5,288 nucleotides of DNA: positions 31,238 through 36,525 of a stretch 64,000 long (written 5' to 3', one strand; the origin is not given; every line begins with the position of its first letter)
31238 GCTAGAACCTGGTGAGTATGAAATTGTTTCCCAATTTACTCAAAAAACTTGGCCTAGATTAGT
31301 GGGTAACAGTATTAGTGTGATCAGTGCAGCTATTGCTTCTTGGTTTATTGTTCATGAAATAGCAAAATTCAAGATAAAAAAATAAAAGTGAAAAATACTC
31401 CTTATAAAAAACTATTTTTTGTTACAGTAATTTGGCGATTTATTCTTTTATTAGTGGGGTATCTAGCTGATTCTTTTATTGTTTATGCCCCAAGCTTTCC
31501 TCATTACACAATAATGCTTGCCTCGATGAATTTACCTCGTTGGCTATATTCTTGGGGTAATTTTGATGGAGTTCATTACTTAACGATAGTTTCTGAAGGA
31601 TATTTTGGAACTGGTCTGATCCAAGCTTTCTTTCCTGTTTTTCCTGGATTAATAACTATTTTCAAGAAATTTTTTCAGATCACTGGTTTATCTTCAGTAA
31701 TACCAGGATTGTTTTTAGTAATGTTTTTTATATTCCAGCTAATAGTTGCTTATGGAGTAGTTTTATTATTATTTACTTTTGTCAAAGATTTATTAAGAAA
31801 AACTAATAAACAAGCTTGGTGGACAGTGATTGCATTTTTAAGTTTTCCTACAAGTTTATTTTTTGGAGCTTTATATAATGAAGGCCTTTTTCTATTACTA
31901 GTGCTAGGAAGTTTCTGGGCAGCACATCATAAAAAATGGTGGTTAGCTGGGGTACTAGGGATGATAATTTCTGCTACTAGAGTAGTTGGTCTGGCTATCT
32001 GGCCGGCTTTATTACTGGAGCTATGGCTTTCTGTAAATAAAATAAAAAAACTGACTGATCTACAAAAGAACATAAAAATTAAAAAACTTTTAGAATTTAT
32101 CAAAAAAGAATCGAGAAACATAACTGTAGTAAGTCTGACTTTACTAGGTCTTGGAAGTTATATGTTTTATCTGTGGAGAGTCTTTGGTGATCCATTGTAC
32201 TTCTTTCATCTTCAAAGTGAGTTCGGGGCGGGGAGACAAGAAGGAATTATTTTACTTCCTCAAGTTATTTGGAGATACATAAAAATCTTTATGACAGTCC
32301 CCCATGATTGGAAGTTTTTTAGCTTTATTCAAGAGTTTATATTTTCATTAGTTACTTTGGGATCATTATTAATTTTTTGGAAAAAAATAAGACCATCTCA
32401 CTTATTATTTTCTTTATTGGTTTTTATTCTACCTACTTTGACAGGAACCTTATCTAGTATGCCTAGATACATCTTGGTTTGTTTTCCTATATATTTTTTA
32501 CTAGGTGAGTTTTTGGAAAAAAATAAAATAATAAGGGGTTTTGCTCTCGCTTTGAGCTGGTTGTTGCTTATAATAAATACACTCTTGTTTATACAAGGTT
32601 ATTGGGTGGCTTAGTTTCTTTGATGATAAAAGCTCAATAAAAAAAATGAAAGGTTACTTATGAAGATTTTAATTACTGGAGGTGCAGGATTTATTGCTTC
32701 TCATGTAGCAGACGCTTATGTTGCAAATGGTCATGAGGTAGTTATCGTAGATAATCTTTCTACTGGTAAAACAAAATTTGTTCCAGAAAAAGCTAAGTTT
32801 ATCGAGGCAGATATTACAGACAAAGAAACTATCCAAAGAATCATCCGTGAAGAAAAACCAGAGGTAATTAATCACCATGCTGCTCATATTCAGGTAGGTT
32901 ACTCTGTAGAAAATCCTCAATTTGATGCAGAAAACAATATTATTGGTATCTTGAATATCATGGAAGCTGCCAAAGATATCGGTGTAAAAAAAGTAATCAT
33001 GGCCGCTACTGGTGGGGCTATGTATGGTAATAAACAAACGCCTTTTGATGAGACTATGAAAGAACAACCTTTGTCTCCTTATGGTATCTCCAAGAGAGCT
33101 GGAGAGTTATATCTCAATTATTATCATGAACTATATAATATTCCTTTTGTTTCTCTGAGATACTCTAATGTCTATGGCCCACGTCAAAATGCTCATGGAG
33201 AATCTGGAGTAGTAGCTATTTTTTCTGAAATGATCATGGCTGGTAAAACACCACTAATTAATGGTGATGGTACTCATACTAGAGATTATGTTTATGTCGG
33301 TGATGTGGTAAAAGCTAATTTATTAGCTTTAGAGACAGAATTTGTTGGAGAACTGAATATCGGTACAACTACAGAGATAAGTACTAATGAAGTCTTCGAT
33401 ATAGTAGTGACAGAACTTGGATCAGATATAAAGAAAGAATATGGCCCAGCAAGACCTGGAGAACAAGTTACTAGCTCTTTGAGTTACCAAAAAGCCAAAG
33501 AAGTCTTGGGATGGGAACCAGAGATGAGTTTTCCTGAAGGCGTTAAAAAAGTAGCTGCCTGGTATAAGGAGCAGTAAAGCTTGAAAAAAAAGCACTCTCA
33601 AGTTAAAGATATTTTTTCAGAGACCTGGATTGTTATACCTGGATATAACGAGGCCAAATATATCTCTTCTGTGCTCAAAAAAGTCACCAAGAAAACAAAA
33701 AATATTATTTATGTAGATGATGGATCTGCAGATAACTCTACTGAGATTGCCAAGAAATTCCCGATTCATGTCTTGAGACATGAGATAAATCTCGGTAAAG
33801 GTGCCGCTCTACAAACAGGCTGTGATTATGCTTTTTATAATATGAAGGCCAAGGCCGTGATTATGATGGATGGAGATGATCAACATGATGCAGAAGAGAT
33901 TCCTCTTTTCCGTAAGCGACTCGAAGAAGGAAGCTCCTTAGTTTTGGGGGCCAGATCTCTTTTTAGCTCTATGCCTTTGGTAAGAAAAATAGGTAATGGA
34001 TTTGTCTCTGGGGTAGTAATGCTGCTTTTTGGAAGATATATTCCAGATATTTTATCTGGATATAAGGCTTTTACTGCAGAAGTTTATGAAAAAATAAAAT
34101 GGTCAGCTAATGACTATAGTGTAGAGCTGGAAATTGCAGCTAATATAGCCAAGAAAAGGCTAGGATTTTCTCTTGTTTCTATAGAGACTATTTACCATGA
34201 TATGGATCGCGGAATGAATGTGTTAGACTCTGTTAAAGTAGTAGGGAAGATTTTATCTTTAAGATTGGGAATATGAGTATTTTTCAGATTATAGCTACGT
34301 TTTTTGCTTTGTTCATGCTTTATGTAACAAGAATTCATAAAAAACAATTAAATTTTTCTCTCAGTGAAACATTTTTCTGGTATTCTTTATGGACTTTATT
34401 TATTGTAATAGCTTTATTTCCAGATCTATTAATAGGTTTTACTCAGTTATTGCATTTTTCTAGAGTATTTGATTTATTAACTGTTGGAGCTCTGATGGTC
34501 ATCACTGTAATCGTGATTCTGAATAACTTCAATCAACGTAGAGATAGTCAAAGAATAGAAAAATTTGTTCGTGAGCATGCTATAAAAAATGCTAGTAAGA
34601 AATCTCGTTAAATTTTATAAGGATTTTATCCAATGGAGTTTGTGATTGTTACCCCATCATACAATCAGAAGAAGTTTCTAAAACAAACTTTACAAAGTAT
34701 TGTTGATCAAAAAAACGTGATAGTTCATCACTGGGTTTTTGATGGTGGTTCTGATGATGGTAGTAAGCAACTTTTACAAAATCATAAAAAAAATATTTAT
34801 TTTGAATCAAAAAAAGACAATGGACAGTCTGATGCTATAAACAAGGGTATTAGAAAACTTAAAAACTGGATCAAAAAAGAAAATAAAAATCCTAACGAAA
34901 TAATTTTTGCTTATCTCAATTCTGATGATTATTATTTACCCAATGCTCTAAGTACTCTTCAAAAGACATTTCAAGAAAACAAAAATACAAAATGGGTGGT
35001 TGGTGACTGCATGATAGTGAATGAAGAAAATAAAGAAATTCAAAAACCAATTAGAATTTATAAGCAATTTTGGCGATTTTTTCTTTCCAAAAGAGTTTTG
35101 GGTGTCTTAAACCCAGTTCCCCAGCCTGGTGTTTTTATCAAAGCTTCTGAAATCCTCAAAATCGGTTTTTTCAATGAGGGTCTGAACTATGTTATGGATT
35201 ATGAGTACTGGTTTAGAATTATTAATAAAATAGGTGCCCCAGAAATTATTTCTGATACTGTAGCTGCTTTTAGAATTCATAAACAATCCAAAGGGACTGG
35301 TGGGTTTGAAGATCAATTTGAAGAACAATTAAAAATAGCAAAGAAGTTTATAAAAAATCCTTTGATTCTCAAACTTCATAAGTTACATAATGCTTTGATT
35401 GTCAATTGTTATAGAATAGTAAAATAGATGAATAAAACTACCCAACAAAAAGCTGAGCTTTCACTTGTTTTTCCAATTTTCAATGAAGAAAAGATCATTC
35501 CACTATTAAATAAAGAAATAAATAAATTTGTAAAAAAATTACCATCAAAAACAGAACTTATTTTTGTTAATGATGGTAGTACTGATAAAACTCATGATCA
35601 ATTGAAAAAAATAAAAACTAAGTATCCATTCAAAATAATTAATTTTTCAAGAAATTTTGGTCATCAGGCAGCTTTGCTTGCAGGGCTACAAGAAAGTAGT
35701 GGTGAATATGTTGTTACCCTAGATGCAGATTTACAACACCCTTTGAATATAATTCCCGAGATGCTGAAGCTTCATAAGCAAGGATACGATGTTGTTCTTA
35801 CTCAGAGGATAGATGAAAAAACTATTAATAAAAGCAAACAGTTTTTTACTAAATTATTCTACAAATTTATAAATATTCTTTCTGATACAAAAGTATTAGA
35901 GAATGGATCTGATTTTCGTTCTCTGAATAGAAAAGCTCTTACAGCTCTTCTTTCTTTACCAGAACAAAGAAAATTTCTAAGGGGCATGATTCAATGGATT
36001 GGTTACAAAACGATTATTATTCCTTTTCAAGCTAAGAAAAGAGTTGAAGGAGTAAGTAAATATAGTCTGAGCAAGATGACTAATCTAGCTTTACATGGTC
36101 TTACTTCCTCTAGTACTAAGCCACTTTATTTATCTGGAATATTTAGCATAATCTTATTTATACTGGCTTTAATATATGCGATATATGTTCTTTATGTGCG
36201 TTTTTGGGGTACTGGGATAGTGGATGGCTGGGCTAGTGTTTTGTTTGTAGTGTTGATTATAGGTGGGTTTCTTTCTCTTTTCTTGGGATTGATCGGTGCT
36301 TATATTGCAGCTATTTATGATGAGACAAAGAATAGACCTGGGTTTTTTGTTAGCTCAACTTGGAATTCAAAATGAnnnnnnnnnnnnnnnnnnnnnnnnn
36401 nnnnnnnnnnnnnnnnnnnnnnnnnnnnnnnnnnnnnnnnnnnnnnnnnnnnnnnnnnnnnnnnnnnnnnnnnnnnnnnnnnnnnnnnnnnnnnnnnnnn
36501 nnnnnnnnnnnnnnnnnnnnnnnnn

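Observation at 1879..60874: Fourteen GT-C-type membrane glycosyltransferase candidates packed into one 59-kb locus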

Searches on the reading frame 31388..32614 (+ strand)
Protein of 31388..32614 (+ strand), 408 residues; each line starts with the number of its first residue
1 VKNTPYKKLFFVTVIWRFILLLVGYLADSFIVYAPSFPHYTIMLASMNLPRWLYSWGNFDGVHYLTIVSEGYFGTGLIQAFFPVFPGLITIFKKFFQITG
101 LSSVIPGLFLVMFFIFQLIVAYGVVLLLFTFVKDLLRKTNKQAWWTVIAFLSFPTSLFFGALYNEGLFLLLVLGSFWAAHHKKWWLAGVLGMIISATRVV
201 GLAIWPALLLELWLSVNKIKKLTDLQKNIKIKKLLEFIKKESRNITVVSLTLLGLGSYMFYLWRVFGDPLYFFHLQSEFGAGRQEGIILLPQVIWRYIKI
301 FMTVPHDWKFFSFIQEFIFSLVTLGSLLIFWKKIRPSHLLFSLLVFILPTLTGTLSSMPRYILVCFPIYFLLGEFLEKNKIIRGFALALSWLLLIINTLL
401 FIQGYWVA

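Call 5: search_protein_families(library=pfam, max_evalue=0.01, proteins=[window:31388-32614:+])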
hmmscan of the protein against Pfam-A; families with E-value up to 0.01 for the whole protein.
window:31388-32614:+ (408 aa): 1 family
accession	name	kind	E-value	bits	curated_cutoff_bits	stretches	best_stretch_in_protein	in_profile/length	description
PF04188.19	Mannosyl_trans2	-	0.00092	19.1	22.4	1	52-237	54-236/443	Mannosyltransferase (PIG-V)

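Call 11: search_protein_families(library=ncbifam, max_evalue=0.01, proteins=[window:31388-32614:+])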
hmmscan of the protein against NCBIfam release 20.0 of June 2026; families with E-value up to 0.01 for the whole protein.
window:31388-32614:+ (408 aa): 1 family
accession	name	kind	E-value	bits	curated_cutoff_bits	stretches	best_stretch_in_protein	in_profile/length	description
NF046093.1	AZOBR_p60025_fam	subfamily_domain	1.5e-06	27.6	150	1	118-214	117-213/232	AZOBR_p60025 family cell surface glycopolymer formation protein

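Call 40: search_protein_representatives(protein=window:31388-32614:+)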
Query: 408 residues. Proteins with E-value up to 0.001 (for the whole library): 6368; up to 1e-10: 2203; up to 1e-30: 408. The best 150 are listed.
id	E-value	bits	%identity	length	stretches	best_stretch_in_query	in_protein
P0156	5.6e-124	431.0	56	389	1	1-408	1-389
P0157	3.4e-97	342.8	50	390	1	7-408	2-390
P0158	2.8e-95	336.5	48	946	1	3-408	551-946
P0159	6.7e-93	328.6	51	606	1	17-408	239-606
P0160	8.9e-93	328.2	49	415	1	13-408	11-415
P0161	1.2e-91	324.5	46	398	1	8-408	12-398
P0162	7.8e-91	321.8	47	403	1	12-408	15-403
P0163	4.0e-89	316.2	48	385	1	6-408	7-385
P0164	1.1e-88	314.8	44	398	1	5-408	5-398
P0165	7.6e-88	312.0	45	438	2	12-241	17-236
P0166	3.5e-87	309.8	50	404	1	9-408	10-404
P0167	1.0e-86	308.3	47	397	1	6-408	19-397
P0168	1.8e-86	307.5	45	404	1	10-408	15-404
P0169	2.1e-86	307.2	47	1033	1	11-408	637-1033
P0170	2.9e-86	306.8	45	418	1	5-407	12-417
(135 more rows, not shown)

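Call 45: search_protein_families(library=pfam, alignment_id=A6, max_evalue=0.001)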
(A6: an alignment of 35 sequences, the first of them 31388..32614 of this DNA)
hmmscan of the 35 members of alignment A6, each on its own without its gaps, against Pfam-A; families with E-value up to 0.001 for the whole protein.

A. member 1, window:31388-32614:+ (408 aa): 1 family
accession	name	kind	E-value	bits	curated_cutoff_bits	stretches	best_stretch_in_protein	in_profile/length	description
PF04188.19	Mannosyl_trans2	-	0.00092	19.1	22.4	1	52-237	54-236/443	Mannosyltransferase (PIG-V)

B. families by the number of members that match (of 35 scanned): 3 families
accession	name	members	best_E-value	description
PF04188.19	Mannosyl_trans2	11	4.4e-10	Mannosyltransferase (PIG-V)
PF13231.12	PMT_2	4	3.8e-07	Dolichyl-phosphate-mannose-protein mannosyltransferase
PF04922.18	DIE2_ALG10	1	0.00045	DIE2/ALG10 family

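Call 46: search_solved_structures(query=A6, max_evalue=1)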
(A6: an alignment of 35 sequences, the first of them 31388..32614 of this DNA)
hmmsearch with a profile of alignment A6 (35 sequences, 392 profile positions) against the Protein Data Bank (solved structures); distinct sequences matched with E-value up to 1: 0.

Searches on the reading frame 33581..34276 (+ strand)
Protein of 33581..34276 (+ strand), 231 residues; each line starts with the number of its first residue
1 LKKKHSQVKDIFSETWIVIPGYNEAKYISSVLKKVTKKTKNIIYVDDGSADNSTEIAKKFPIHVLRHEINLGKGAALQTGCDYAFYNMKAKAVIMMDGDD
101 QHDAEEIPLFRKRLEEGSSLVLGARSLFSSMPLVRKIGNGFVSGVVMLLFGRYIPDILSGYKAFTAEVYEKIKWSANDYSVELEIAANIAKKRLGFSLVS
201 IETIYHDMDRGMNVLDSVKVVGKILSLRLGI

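Call 6: search_protein_families(library=pfam, max_evalue=0.001, proteins=[window:33581-34276:+])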
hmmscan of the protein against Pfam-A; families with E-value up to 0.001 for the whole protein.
window:33581-34276:+ (231 aa): 1 family
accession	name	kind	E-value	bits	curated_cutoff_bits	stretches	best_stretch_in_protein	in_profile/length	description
PF00535.33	Glycos_transf_2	-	3.7e-24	86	23.3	1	17-134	2-124/168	Glycosyl transferase family 2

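Call 11: search_protein_families(library=ncbifam, max_evalue=0.01, proteins=[window:33581-34276:+])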
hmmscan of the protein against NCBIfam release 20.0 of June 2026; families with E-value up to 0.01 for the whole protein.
window:33581-34276:+ (231 aa): 19 families
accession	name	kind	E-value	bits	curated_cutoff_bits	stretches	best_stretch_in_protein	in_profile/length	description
NF058614.1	PPMAGASynPpgS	equivalog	6.2e-30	104.3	370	1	15-222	2-217/226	polyprenyl-phospho-N-acetylgalactosaminyl synthase PpgS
TIGR04182.1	glyco_TIGR04182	equivalog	2.9e-26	92.5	325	1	17-202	4-189/293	S-layer glycoprotein N-glycosyltransferase AglJ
NF041391.1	DPhHxTase_Halo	equivalog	3.8e-20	71.8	375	1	21-217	3-194/213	dolichyl-phosphate hexose transferase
NF047588.1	GlcsyltransPgfSStrep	equivalog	3.3e-11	43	500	1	17-126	5-122/308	glycosyltransferase PgfS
TIGR03937.1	PgaC_IcaA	equivalog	4.4e-10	39.1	422.3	1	12-105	44-141/407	poly-beta-1,6-N-acetyl-D-glucosamine synthase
NF007986.1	PRK10714.1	equivalog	9.4e-09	34.7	529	1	15-191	8-190/316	undecaprenyl-phosphate 4-deoxy-4-formamido-L-arabinose transferase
TIGR03965.1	mycofact_glyco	equivalog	5.6e-08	32.1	280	1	12-84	73-153/467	mycofactocin biosynthesis glycosyltransferase MftF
TIGR04283.1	glyco_like_mftF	equivalog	1.5e-07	31.2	182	1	17-84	3-71/221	TIGR04283 family arsenosugar biosynthesis glycosyltransferase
NF041875.1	EPS_EpsD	equivalog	8.6e-07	28.7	370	1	17-120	3-110/325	exopolysaccharide biosynthesis glycosyltransferase EpsD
NF007482.0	PRK10073.1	equivalog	3.6e-06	26.2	423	1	16-100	9-96/334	glycosyltransferase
NF047683.1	TeichurnBiosyTuaG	equivalog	1.8e-05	24.5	400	1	17-106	10-103/252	teichuronic acid biosynthesis protein TuaG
NF041865.1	EpsU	equivalog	3.7e-05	22.9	700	1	17-119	43-152/394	exopolysaccharide biosynthesis GT2 family glycosyltransferase EpsU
TIGR01556.1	rhamnosyltran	subfamily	4.6e-05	22.7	200.55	1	25-118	7-102/281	rhamnosyltransferase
TIGR03469.1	HpnB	hypoth_equivalog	0.00013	21.1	379.25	1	5-71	36-107/386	hopene-associated glycosyltransferase HpnB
TIGR03111.1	glyc2_xrt_Gpos1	hypoth_equivalog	0.00039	19.3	363.95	1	3-160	39-202/439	TIGR03111 family XrtG-associated glycosyltransferase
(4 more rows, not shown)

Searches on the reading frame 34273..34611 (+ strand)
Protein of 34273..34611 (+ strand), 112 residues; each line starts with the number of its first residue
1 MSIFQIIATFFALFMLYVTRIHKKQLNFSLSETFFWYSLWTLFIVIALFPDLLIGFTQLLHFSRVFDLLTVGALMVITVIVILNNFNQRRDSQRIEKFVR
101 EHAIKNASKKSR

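Call 64: search_protein_families(library=pfam, max_evalue=1, proteins=[window:34273-34611:+])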
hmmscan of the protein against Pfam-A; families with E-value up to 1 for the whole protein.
window:34273-34611:+ (112 aa): 4 families
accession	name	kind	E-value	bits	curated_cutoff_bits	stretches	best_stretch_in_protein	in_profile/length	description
PF10066.14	DUF2304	-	6.5e-14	52.5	25.5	1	4-107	2-105/106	Uncharacterized conserved protein (DUF2304)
PF07291.16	MauE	-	0.023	15.4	27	1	3-91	4-96/128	Methylamine utilisation protein MauE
PF10858.15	DUF2659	-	0.065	13.3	27.7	1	58-95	17-53/216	Protein of unknown function (DUF2659)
PF01699.29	Na_Ca_ex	-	0.86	10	24.9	0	60-92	101-127/151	Sodium/calcium exchanger protein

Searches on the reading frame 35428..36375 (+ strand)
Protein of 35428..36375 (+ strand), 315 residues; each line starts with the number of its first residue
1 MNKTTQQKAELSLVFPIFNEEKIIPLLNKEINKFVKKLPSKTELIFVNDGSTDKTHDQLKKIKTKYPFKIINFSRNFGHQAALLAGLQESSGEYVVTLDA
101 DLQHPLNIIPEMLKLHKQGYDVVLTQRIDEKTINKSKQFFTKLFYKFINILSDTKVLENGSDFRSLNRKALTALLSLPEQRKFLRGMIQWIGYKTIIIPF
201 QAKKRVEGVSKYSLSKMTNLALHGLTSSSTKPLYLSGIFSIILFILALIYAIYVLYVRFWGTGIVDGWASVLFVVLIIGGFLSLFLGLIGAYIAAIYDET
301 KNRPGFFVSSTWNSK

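Call 5: search_protein_families(library=pfam, max_evalue=0.01, proteins=[window:35428-36375:+])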
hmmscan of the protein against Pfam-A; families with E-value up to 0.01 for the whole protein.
window:35428-36375:+ (315 aa): 2 families
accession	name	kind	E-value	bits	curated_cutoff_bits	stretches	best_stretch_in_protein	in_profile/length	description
PF00535.33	Glycos_transf_2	-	2.4e-27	96.3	23.3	1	12-171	1-164/168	Glycosyl transferase family 2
PF10111.15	Glyco_tranf_2_2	-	6.6e-06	26.2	27.3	1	14-116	3-106/276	Glycosyltransferase like family 2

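Call 11: search_protein_families(library=ncbifam, max_evalue=0.01, proteins=[window:35428-36375:+])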
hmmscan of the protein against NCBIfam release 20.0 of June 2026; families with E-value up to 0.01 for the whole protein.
window:35428-36375:+ (315 aa): 18 families
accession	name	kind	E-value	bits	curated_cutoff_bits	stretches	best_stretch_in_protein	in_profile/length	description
NF047588.1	GlcsyltransPgfSStrep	equivalog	3.6e-76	256.3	500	1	11-311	3-305/308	glycosyltransferase PgfS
NF007986.1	PRK10714.1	equivalog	8e-45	153.2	529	1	8-310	5-310/316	undecaprenyl-phosphate 4-deoxy-4-formamido-L-arabinose transferase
TIGR03937.1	PgaC_IcaA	equivalog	2.1e-15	56.6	422.3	1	4-101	40-135/407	poly-beta-1,6-N-acetyl-D-glucosamine synthase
NF041875.1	EPS_EpsD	equivalog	1.1e-13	51.3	370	1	12-141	2-129/325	exopolysaccharide biosynthesis glycosyltransferase EpsD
NF007482.0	PRK10073.1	equivalog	2.9e-12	46.2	423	1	6-117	3-111/334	glycosyltransferase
NF058614.1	PPMAGASynPpgS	equivalog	2.3e-09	37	370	1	13-153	4-140/226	polyprenyl-phospho-N-acetylgalactosaminyl synthase PpgS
NF047683.1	TeichurnBiosyTuaG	equivalog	1.1e-08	35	400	1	5-107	2-102/252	teichuronic acid biosynthesis protein TuaG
NF041391.1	DPhHxTase_Halo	equivalog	1.2e-08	34.2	375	1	18-168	4-147/213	dolichyl-phosphate hexose transferase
TIGR04283.1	glyco_like_mftF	equivalog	3.1e-08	33.5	182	1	11-128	1-111/221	TIGR04283 family arsenosugar biosynthesis glycosyltransferase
TIGR04182.1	glyco_TIGR04182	equivalog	3.3e-07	30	325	1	14-301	5-290/293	S-layer glycoprotein N-glycosyltransferase AglJ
TIGR03111.1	glyc2_xrt_Gpos1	hypoth_equivalog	4.2e-07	29.1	363.95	1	5-146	45-189/439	TIGR03111 family XrtG-associated glycosyltransferase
TIGR03965.1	mycofact_glyco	equivalog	2.2e-06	26.8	280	1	5-103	70-166/467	mycofactocin biosynthesis glycosyltransferase MftF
NF010496.0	PRK13915.1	equivalog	2.5e-06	26.8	262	1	6-106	28-131/307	glucosyl-3-phosphoglycerate synthase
TIGR04242.1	nodulat_NodC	equivalog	4.1e-06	26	550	1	6-143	45-181/395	chitooligosaccharide synthase NodC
NF050050.1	ProtGlycPglI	equivalog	9.7e-06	25.2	500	1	9-142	2-134/306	GalNAc(5)-diNAcBac-PP-undecaprenol beta-1,3-glucosyltransferase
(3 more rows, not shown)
